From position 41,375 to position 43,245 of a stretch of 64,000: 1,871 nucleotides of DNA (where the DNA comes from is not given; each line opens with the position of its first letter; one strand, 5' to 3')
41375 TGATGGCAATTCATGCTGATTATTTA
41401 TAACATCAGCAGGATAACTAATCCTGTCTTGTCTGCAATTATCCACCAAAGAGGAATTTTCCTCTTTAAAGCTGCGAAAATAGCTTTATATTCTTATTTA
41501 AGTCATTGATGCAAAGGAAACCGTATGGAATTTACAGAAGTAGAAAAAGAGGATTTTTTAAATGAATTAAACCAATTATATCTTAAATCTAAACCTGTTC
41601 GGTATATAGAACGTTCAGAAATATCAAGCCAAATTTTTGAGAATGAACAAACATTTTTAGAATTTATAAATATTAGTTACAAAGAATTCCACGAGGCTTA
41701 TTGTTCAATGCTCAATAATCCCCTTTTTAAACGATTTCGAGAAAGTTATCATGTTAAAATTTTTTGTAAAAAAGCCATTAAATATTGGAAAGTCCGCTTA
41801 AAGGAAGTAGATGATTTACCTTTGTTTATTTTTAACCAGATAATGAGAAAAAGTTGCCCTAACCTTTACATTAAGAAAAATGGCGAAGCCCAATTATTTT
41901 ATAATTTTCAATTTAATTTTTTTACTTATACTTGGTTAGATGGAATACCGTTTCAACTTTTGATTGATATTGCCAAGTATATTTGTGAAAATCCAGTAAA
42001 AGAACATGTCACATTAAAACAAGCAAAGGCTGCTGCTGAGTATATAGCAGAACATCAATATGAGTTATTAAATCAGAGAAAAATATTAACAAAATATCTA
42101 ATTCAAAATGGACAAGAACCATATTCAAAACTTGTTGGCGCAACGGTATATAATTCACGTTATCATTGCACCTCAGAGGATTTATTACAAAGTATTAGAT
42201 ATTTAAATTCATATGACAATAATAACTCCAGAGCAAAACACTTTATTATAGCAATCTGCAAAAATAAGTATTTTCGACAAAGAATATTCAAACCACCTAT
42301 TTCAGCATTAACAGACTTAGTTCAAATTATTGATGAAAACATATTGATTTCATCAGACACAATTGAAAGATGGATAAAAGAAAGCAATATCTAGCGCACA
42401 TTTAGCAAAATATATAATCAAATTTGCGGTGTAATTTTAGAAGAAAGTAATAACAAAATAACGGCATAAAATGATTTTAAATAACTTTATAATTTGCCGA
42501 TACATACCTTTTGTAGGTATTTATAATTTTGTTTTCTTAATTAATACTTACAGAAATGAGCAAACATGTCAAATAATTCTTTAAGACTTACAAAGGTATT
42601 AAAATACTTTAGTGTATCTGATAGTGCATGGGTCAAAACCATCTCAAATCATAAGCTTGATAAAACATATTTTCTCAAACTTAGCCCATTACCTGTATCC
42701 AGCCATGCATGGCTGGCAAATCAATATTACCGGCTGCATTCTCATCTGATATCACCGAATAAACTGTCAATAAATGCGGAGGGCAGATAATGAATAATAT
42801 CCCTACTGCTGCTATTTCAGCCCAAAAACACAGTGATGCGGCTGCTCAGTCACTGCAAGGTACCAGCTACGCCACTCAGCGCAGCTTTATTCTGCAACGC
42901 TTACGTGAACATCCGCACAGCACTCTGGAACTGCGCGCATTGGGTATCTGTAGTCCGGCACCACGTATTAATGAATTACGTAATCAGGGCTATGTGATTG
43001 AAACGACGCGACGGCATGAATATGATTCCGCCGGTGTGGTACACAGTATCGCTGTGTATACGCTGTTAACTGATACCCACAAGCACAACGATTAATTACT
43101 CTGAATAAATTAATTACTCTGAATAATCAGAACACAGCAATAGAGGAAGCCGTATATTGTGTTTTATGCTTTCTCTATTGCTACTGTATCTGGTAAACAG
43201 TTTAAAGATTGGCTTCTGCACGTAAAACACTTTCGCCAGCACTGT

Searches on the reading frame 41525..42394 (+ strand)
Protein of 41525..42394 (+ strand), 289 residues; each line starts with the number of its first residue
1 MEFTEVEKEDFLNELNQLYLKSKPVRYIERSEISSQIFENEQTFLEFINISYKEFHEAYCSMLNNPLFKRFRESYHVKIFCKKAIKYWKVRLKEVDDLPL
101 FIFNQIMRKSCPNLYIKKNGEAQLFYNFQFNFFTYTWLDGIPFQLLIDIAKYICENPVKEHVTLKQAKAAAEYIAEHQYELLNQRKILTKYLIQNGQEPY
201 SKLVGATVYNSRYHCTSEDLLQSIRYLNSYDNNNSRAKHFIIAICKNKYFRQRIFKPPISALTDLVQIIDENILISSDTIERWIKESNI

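Call 6: search_protein_families(library=ncbifam, proteins=[window:41525-42394:+])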
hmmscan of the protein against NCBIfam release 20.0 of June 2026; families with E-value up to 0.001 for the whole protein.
window:41525-42394:+ (289 aa): 0 families

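Call 37: search_protein_families(library=pfam, proteins=[window:41525-42394:+], max_evalue=0.1)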
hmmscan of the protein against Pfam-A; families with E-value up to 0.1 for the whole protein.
window:41525-42394:+ (289 aa): 0 families

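Call 66: search_protein_families(library=padloc, proteins=[window:41525-42394:+], max_evalue=0.01)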
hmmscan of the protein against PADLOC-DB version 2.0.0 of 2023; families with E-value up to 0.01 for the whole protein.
window:41525-42394:+ (289 aa): 0 families

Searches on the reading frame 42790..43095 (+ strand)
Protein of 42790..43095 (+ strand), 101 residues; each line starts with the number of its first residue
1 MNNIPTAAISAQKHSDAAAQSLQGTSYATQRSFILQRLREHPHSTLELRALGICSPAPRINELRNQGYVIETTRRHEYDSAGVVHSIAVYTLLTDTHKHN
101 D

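Call 6: search_protein_families(library=ncbifam, proteins=[window:42790-43095:+])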
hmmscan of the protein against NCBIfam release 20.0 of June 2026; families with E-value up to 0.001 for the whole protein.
window:42790-43095:+ (101 aa): 0 families

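Call 37: search_protein_families(library=pfam, proteins=[window:42790-43095:+], max_evalue=0.1)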
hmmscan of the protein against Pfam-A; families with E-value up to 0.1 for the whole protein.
window:42790-43095:+ (101 aa): 1 family
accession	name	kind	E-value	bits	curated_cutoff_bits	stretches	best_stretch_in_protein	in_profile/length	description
PF14090.12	HTH_39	-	8.8e-10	38.7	21.3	1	29-93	1-68/70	Winged helix-turn-helix domain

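Call 66: search_protein_families(library=padloc, proteins=[window:42790-43095:+], max_evalue=0.01)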
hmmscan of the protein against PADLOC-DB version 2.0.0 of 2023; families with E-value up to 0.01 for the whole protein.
window:42790-43095:+ (101 aa): 0 families
